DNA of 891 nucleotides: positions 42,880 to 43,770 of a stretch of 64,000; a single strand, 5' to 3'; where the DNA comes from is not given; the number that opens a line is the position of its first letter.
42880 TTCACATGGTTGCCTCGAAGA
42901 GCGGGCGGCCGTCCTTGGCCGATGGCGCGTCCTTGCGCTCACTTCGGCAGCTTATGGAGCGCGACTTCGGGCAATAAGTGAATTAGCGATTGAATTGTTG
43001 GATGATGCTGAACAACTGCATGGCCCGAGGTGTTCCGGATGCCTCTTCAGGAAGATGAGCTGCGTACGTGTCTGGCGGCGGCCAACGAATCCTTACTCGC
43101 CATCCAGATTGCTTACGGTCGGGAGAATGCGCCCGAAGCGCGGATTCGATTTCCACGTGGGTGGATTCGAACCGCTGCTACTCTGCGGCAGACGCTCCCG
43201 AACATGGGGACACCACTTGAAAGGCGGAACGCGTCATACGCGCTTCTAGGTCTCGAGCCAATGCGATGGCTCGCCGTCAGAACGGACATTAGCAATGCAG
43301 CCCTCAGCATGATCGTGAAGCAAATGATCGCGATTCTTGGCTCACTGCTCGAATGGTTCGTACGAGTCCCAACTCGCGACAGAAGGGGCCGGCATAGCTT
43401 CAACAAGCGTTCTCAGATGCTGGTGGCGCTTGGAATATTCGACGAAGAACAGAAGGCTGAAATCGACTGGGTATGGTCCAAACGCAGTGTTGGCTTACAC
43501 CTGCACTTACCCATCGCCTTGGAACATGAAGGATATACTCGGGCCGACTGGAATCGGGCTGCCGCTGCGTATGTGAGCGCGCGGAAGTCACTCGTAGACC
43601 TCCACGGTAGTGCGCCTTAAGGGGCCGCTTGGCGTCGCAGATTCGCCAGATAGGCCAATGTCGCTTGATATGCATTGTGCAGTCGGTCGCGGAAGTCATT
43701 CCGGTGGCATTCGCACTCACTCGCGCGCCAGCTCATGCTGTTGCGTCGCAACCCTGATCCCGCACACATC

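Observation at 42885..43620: HEPN-like moron lying antisense in the Q-to-holin leader, with stop codons of convergent genes sharing TTAA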

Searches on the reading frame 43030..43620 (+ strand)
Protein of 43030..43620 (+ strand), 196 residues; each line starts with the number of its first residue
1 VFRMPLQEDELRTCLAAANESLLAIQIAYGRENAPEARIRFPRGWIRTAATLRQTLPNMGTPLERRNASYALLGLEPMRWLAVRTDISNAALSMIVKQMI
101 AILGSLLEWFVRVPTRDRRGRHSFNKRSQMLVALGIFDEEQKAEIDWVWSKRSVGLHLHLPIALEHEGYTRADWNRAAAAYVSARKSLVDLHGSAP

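Call 6: search_protein_families(library=pfam, proteins=[window:43030-43620:+], max_evalue=0.1)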
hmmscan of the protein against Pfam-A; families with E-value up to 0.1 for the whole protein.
window:43030-43620:+ (196 aa): 0 families

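Call 7: search_protein_families(library=phrogs, proteins=[window:43030-43620:+], max_evalue=0.1)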
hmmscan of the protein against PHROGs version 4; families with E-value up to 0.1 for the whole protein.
window:43030-43620:+ (196 aa): 0 families

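Call 8: search_protein_families(library=padloc, proteins=[window:43030-43620:+], max_evalue=1)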
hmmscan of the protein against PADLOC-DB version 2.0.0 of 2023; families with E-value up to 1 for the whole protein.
window:43030-43620:+ (196 aa): 0 families

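Call 9: search_protein_families(library=ncbifam, proteins=[window:43030-43620:+], max_evalue=1)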
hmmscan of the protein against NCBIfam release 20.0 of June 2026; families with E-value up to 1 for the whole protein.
window:43030-43620:+ (196 aa): 1 family
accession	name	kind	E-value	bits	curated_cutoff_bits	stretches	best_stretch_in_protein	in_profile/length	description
NF007849.0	PRK10558.1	equivalog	0.18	11.2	393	1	69-117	32-80/256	2-dehydro-3-deoxyglucarate aldolase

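Call 10: find_homologous_proteins(query=window:43030-43620:+, max_evalue=0.01)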
Query window:43030-43620:+ (196 aa): 14 proteins with E <= 0.01 among 2240 candidates.
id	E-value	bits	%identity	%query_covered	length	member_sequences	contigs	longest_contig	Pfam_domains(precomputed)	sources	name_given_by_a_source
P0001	9.4e-123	425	100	98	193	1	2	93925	-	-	-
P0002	4.1e-54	201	52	98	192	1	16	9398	-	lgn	-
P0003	5.4e-54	201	52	98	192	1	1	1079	-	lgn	-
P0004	2.6e-52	196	53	98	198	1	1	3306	-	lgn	-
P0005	5.5e-51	191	49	97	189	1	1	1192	-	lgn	-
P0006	1.6e-50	190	49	98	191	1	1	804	-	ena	-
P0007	4.8e-50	188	51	97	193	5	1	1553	-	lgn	-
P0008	1.9e-49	186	48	97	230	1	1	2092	-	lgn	-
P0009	8.9e-49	184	50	95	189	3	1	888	-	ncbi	-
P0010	1.8e-47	180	48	97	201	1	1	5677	-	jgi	jgi:hypothetical protein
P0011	2.4e-47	179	48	98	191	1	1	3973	-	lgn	-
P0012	2.7e-46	176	48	98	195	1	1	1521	-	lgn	-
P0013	6.8e-44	168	45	97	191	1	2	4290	-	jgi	jgi:hypothetical protein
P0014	6.0e-26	110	49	58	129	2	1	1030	-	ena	-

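Call 13: find_encoding_contigs(protein=P0002, flank=6000, max_places=6)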
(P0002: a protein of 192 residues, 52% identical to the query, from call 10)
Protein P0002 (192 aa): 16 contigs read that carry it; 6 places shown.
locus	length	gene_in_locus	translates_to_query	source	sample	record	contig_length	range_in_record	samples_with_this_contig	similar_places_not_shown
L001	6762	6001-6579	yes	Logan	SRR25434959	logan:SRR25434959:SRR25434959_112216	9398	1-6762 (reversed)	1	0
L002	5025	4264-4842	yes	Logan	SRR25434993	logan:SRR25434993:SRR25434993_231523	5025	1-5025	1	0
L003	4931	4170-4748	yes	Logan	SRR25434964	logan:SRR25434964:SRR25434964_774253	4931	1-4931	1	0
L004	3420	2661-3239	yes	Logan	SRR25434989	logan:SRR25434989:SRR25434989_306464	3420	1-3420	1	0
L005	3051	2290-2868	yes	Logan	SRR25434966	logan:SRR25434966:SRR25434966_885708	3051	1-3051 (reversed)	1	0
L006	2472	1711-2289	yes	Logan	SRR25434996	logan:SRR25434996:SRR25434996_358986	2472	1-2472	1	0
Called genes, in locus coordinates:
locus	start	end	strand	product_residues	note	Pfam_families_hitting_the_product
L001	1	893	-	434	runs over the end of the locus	PF06527:TniQ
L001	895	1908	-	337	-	PF13191:AAA_16 (weak), PF13401:AAA_22 (weak)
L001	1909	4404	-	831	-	PF00665:rve (weak)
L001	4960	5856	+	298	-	-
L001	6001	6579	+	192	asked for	-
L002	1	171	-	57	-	?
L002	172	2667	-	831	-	PF00665:rve (weak)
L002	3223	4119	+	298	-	-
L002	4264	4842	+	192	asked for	-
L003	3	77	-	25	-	?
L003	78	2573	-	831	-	PF00665:rve (weak)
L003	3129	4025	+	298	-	-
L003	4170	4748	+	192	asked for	-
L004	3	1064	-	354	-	?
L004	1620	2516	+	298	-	-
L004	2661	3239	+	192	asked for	-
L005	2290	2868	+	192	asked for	-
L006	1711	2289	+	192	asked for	-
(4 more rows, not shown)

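Call 14: find_encoding_contigs(protein=P0010, flank=6000, max_places=4)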
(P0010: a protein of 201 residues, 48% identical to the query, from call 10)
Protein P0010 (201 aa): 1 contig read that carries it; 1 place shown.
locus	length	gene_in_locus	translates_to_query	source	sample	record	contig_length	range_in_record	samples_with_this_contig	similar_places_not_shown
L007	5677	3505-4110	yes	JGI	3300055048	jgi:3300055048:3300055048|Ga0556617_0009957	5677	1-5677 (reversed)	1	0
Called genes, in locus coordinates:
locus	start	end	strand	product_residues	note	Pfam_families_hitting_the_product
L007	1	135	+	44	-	?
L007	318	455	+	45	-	-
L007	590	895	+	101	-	PF20464:MmeI_N (weak)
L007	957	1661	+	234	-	PF20464:MmeI_N, PF20465:MmeI_hel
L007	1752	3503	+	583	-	PF20473:MmeI_Mtase, PF07669:Eco57I, PF20466:MmeI_TRD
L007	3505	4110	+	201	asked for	-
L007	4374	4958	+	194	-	PF05066:HARE-HTH (weak)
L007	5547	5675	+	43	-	?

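Call 15: find_encoding_contigs(protein=P0013, flank=6000, max_places=4)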
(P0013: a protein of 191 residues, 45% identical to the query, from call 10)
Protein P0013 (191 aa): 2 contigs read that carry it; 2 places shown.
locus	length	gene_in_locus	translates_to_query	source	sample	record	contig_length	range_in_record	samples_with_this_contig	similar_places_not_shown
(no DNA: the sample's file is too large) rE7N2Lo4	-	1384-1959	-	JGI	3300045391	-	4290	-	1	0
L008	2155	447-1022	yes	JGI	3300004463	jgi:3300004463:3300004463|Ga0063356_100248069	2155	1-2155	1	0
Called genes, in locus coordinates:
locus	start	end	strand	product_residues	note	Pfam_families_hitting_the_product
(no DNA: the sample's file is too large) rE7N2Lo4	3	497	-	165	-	?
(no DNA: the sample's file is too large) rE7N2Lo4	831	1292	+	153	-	-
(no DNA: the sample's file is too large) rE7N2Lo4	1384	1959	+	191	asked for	-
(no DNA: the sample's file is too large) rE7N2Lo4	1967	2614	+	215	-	-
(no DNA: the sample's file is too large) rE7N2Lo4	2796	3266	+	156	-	-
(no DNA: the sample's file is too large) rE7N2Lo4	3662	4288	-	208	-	?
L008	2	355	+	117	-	?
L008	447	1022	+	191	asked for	-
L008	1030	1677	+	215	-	-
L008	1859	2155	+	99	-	?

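Call 16: find_encoding_contigs(protein=P0011, flank=6000, max_places=4)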
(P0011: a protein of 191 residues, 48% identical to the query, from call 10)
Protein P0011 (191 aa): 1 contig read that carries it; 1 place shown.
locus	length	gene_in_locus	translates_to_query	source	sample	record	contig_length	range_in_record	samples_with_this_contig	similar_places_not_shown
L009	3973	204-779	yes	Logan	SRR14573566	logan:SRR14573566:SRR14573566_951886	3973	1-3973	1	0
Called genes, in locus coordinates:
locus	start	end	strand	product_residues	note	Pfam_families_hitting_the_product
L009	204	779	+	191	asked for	-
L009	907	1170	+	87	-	-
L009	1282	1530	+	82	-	-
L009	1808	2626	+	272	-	PF00535:Glycos_transf_2 (weak)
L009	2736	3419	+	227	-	PF04488:Gly_transf_sug (weak)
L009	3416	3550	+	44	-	-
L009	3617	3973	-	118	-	?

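Call 17: find_encoding_contigs(protein=P0004, flank=6000, max_places=4)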
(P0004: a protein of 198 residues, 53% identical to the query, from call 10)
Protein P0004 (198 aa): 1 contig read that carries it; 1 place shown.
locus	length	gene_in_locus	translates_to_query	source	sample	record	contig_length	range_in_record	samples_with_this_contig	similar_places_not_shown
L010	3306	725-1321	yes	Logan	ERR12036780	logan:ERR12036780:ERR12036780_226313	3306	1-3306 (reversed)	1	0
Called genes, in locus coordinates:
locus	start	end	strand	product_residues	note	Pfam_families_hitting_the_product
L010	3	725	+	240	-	?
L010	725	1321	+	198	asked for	-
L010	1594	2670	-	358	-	PF14319:Zn_Tnp_IS91, PF04986:Y2_Tnp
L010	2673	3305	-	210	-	?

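Call 18: find_encoding_contigs(protein=P0001, flank=10000, max_places=4)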
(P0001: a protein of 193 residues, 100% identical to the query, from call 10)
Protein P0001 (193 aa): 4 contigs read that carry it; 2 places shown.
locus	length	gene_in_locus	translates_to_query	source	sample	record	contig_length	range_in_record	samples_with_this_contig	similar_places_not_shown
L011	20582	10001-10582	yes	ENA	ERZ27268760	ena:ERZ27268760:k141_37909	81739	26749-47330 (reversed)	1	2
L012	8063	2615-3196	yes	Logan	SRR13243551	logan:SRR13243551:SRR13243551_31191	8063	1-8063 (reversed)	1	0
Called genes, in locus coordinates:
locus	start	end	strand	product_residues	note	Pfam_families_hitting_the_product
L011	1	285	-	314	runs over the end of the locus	-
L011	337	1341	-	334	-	-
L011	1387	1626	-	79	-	-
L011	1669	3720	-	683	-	PF23899:SU10_portal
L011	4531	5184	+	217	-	-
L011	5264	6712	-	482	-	-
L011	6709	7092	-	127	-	-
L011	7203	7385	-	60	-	-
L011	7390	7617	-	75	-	PF23793:LysC (weak)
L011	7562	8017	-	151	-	-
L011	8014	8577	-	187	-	-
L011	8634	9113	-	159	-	-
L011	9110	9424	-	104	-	-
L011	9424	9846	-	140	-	-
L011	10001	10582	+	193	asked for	-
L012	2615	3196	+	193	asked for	-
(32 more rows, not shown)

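Call 19: predict_structure(alignment_id=A1)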
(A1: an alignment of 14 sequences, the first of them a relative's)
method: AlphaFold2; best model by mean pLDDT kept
length: 193 residues; sequences in the alignment: 14
mean_pLDDT: 79.2   pTM: 0.73
mean pLDDT of the five models: 79.2, 78.1, 58.5, 57.8, 55.8
residues with pLDDT >= 90: 84; 70-90: 53; 50-70: 36; < 50: 20
segments of 3 or more residues with pLDDT < 50: 28-31, 152-163
pLDDT, mean of each block of 10 residues (from residue 1): 66 63 54 55 84 93 93 83 77 89 93 77 94 96 88 45 68 92 95 73
secondary structure, 60 per line:
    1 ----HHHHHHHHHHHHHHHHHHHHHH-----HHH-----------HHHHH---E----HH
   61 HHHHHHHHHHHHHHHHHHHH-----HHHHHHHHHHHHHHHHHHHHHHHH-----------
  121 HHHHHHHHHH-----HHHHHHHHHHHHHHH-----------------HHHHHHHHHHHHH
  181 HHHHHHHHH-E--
elements in order: H5-26 H46-50 H59-80 H86-109 H121-130 H136-150 H168-189

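Call 21: search_solved_structures(query=A1, max_evalue=10, show_alignments=3)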
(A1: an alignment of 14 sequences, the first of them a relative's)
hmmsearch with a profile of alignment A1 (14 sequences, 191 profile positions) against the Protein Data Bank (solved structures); distinct sequences matched with E-value up to 10: 1.
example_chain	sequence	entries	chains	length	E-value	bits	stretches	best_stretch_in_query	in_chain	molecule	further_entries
5n82_A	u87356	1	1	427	1.6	11.2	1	56-108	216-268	Tyrocidine synthase 1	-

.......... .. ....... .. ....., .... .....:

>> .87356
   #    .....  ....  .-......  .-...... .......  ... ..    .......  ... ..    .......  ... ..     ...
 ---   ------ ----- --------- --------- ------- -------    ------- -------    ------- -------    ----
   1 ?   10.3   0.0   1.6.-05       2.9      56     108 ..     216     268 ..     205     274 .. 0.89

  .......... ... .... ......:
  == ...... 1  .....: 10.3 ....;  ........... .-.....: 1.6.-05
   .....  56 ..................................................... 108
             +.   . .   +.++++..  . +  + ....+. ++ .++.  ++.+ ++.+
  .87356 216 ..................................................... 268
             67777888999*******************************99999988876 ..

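Call 22: fold_search(model_id=the predicted structure, library=pdb)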
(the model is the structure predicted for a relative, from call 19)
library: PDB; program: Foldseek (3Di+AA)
matches with E <= 10: 268; with E <= 0.001: 0
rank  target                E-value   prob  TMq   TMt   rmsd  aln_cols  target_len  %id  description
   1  1ylm_A                1.6e-02  1.00  0.49  0.63   3.8       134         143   13  Structure of Cytosolic Protein of Unknown Function YutE from Bacillus subtilis (released 2005-03-01)
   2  1wwp_A                3.7e-02  1.00  0.38  0.55   5.3       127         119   17  Crystal structure of ttk003001694 from Thermus Thermophilus HB8 (released 2005-07-12)
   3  7ae6_B                2.7e-01  0.97  0.44  0.56   4.4       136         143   11  Crystal structure of di-AMPylated HEPN(R102A) toxin (released 2020-12-30)
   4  7ae8_D                2.7e-01  0.96  0.46  0.57   4.8       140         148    9  Crystal structure of HEPN(R102A) toxin (released 2020-12-30)
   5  7ae8_A                2.9e-01  0.99  0.53  0.66   3.7       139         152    9  Crystal structure of HEPN(R102A) toxin (released 2020-12-30)
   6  7ae8_C                2.9e-01  0.94  0.44  0.56   5.1       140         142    9  Crystal structure of HEPN(R102A) toxin (released 2020-12-30)
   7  7ae9_A                3.1e-01  0.89  0.39  0.51   8.4       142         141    8  Crystal structure of mono-AMPylated HEPN(R46E) toxin in complex with MNT antitoxin (released 2020-12-30)
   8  7ae2_A                3.4e-01  0.98  0.51  0.66   4.1       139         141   11  Crystal structure of HEPN(H107A-Y109F) toxin in complex with MNT antitoxin (released 2020-12-30)
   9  7ae9_D                3.4e-01  0.96  0.46  0.59   4.7       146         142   12  Crystal structure of mono-AMPylated HEPN(R46E) toxin in complex with MNT antitoxin (released 2020-12-30)
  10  7ae6_A                4.0e-01  0.96  0.45  0.56   4.4       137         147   11  Crystal structure of di-AMPylated HEPN(R102A) toxin (released 2020-12-30)
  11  7ae9_B                4.2e-01  0.87  0.39  0.52   8.3       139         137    8  Crystal structure of mono-AMPylated HEPN(R46E) toxin in complex with MNT antitoxin (released 2020-12-30)
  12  7ae8_B                4.7e-01  0.92  0.46  0.56   4.8       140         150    9  Crystal structure of HEPN(R102A) toxin (released 2020-12-30)
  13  7bxo_D                4.9e-01  0.77  0.36  0.49   7.3       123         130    7  Crystal structure of the toxin-antitoxin with AMP-PNP (released 2020-09-30)
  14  2q00_B                4.9e-01  0.63  0.33  0.46   6.2       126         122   14  Crystal structure of the P95883_SULSO protein from Sulfolobus solfataricus. NESG target SsR10. (released 2007-05-29)
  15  7ae9_C                5.5e-01  0.97  0.52  0.66   4.0       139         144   11  Crystal structure of mono-AMPylated HEPN(R46E) toxin in complex with MNT antitoxin (released 2020-12-30)
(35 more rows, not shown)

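Call 29: search_dna_similar(query=window:43039-43620:+, collection=phages, mode=protein, max_rows=25, max_evalue=0.01)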
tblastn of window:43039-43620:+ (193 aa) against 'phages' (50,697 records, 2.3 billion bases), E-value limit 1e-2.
No match.

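Call 30: find_related_loci(query=A1, collection=genome_contigs, flank=8000)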
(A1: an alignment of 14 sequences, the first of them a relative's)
Query A1 (193 aa) in genome_contigs; peptide patterns used: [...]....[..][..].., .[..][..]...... (x = any residue, [..] = any of these).
58 stretches matched a pattern; 3 encode a relative of the query (tblastn E <= 1e-3); 3 distinct loci.
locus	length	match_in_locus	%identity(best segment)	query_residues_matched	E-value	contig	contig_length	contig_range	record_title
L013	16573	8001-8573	54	1-192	2e-63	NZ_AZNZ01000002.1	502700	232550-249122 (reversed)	Pseudoxanthomonas sp. J31 PseJ31DRAFT_scaffold_1.2_C, whole genome shotgun sequence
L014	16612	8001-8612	33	1-193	2e-25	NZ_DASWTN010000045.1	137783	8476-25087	MAG: Allosphingosinicella sp. isolate SMAG_U3576 k141_222410, whole genome shotgun sequence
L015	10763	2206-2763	31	13-189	2e-21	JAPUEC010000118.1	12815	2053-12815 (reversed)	MAG: Rhodocyclaceae bacterium isolate labscale reactor_MAG15 NODE_3278_length_12815_cov_5.262226, whole genome shotgun s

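Call 35: search_protein_families(library=pfam, proteins=[L013:6833-7906:-, L013:8641-9000:+, L013:9081-9497:+, L013:9572-10441:+, L013:10499-10933:+, L013:10979-11536:+, L013:11496-12533:+, L014:8572-9279:+, L014:9352-10434:+, L014:10424-12523:+], max_evalue=0.01)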
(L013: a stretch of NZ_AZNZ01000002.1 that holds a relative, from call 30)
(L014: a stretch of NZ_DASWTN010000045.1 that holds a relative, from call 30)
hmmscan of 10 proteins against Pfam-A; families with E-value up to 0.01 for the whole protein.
L013:6833-7906:- (357 aa): 3 families
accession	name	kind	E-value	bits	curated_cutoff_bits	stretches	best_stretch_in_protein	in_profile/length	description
PF00589.27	Phage_integrase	-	8.3e-37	127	27.1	1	145-344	3-169/172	Phage integrase family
PF13495.12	Phage_int_SAM_4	-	2.5e-25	89.1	27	1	44-127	1-84/85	Phage integrase, N-terminal SAM-like domain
PF11917.13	DUF3435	-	0.00084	18.8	25.8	1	276-335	169-229/418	Protein of unknown function (DUF3435)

L013:8641-9000:+ (119 aa): 1 family
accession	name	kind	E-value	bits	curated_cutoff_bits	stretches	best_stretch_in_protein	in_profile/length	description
PF22737.1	NNH6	-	0.0014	19.2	27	1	51-106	17-72/114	NACHT N-terminal Helical domain 6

L013:9081-9497:+ (138 aa): 0 families

L013:9572-10441:+ (289 aa): 0 families

L013:10499-10933:+ (144 aa): 0 families

L013:10979-11536:+ (185 aa): 0 families

L013:11496-12533:+ (345 aa): 0 families

L014:8572-9279:+ (235 aa): 0 families

L014:9352-10434:+ (360 aa): 1 family
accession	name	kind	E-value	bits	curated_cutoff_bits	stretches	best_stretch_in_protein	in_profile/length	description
PF01699.29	Na_Ca_ex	-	1.7e-22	80.5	24.9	2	35-184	8-150/151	Sodium/calcium exchanger protein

L014:10424-12523:+ (699 aa): 8 families
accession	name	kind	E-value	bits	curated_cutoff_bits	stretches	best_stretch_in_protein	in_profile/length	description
PF08459.17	UvrC_RNaseH_dom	-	1.6e-53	181.2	22.3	1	468-629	2-159/159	UvrC RNAse H endonuclease domain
PF22920.2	UvrC_RNaseH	-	4.2e-40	136.7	24.3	1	338-452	1-116/116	UvrC Ribonuclease H-like domain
PF14520.12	HHH_5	-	7.7e-09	36.3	27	1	645-693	4-53/57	Helix-hairpin-helix domain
PF01541.30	GIY-YIG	-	1.5e-08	35.2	22.6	1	104-179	2-78/78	GIY-YIG catalytic domain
PF02151.25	UVR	-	3.4e-07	30.3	21.5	1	291-322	2-33/36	UvrB/uvrC motif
PF00633.29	HHH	-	3.5e-06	27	24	1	672-694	8-30/30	Helix-hairpin-helix motif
PF12826.13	HHH_2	-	7.3e-06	26.5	27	1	648-696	8-56/64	Helix-hairpin-helix motif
PF24348.1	DUF7508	-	0.00064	20.3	26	1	94-131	12-48/79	Domain of unknown function (DUF7508)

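Call 36: search_protein_families(library=pfam, proteins=[L014:6341-7099:-, L014:4912-6147:-, L014:12649-13998:+, L015:4-1893:+, L015:2895-4301:+, L015:4480-5004:+, L015:5135-6643:+, L001:4960-5856:+, L010:3-725:+, L008:1030-1677:+], max_evalue=0.01)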
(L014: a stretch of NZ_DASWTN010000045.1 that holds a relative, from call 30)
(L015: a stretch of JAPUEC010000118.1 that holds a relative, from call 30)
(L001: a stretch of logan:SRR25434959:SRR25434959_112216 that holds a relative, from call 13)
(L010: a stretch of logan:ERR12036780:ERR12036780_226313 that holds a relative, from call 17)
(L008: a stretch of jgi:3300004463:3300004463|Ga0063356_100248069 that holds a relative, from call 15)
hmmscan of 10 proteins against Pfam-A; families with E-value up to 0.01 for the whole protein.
L014:6341-7099:- (252 aa): 3 families
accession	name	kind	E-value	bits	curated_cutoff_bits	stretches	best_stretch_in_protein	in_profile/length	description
PF13411.12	MerR_1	-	2.8e-17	63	21.6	1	107-171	4-67/69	MerR HTH family regulatory protein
PF09278.17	MerR-DNA-bind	-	3.1e-16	60.2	25.4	1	147-210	1-64/65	MerR, DNA binding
PF00376.29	MerR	-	4.3e-12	46.1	28.2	1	107-142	3-38/38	MerR family regulatory protein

L014:4912-6147:- (411 aa): 0 families

L014:12649-13998:+ (449 aa): 0 families

L015:4-1893:+ (629 aa): 4 families
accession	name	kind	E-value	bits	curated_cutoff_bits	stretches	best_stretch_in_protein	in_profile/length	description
PF00905.27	Transpeptidase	-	3.7e-27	95.7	22.1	1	230-456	2-246/299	Penicillin binding protein transpeptidase domain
PF00912.28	Transgly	-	4.8e-22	78.7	27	1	2-78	102-178/178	Transglycosylase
PF08852.17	DUF1822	-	0.00076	19.1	25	1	233-426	238-328/370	Protein of unknown function (DUF1822)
PF13354.11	Beta-lactamase2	-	0.0026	17.6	22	1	256-378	19-148/214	Beta-lactamase enzyme family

L015:2895-4301:+ (468 aa): 0 families

L015:4480-5004:+ (174 aa): 7 families
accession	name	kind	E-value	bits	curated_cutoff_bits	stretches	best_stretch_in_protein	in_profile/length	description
PF13302.13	Acetyltransf_3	-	1.3e-22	81.4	25.4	1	5-139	2-138/138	Acetyltransferase (GNAT) domain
PF00583.31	Acetyltransf_1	-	4.7e-17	62.8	20.7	1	31-138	9-116/116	Acetyltransferase (GNAT) family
PF13523.12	Acetyltransf_8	-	7.9e-08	32.5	27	1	13-142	4-141/145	Acetyltransferase (GNAT) domain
PF13673.13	Acetyltransf_10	-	1.2e-07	32.2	23.6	1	42-142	16-111/128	Acetyltransferase (GNAT) domain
PF13508.13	Acetyltransf_7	-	2.3e-07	31.5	27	1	57-140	5-84/84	Acetyltransferase (GNAT) domain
PF13420.13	Acetyltransf_4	-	3.3e-06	27.7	24.3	1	8-156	2-152/155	Acetyltransferase (GNAT) domain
PF08445.16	FR47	-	1.8e-05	25.1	22.1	1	86-140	27-79/86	FR47-like protein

L015:5135-6643:+ (502 aa): 3 families
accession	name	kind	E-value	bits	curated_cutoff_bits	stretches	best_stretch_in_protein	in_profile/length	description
PF00152.25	tRNA-synt_2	-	4.2e-92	308.9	25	1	161-499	2-307/308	tRNA synthetases class II (D, K and N)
PF01336.31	tRNA_anti-codon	-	8.1e-18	64.6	27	1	67-144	1-75/75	OB-fold nucleic acid binding domain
PF01409.25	tRNA-synt_2d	-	0.0026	17.7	19.8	0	252-307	104-157/246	tRNA synthetases class II core domain (F)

L001:4960-5856:+ (298 aa): 0 families

L010:3-725:+ (240 aa): 0 families

L008:1030-1677:+ (215 aa): 0 families
